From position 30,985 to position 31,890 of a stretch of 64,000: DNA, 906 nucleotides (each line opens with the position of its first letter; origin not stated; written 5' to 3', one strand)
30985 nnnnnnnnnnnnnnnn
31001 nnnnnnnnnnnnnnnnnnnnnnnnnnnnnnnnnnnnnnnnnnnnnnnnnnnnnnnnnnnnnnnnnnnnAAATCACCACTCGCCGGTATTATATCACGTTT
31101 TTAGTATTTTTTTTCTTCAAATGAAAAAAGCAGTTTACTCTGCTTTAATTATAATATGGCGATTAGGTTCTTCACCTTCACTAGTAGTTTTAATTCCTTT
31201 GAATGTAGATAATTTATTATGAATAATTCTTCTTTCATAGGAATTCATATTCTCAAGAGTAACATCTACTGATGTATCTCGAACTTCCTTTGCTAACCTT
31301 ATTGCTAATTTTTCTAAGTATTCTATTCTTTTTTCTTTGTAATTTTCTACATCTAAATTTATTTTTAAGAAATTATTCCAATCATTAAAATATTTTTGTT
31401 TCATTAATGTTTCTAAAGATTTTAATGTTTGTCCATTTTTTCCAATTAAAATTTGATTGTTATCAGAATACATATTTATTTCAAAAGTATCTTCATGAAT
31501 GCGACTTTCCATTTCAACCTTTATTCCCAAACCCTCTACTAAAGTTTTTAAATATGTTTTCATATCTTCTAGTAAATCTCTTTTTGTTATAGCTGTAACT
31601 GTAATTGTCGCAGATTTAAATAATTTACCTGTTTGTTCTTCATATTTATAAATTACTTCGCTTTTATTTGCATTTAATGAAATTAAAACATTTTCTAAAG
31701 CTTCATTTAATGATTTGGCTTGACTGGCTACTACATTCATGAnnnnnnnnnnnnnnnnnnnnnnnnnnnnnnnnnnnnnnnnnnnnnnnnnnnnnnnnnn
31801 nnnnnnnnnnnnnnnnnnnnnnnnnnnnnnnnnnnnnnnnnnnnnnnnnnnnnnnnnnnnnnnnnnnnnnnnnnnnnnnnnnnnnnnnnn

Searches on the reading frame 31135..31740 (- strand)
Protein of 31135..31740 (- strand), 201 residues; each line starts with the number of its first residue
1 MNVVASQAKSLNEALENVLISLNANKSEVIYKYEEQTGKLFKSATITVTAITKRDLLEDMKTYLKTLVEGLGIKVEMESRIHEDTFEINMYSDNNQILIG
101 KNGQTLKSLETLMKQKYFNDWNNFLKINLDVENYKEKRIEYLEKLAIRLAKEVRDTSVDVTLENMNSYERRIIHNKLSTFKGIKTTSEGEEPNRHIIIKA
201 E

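Call 38: search_protein_families(library=pfam, proteins=[window:31135-31740:-], max_evalue=0.01)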
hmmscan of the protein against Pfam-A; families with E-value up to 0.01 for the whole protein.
window:31135-31740:- (201 aa): 4 families
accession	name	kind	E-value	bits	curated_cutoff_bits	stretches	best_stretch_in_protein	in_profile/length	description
PF01424.28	R3H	-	1.1e-18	67.5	26.8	1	141-199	2-59/60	R3H domain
PF13083.13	KH_KhpA-B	-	1.5e-08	34.8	32.1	1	61-114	5-59/73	KhpA/KhpB, KH domain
PF07650.23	KH_2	-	3.9e-05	23.8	22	1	80-132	19-71/78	KH domain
PF18590.6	IMP2_N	-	0.0058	17.6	25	0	111-130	60-81/89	Immune Mapped Protein 2 (IMP2) N-terminal domain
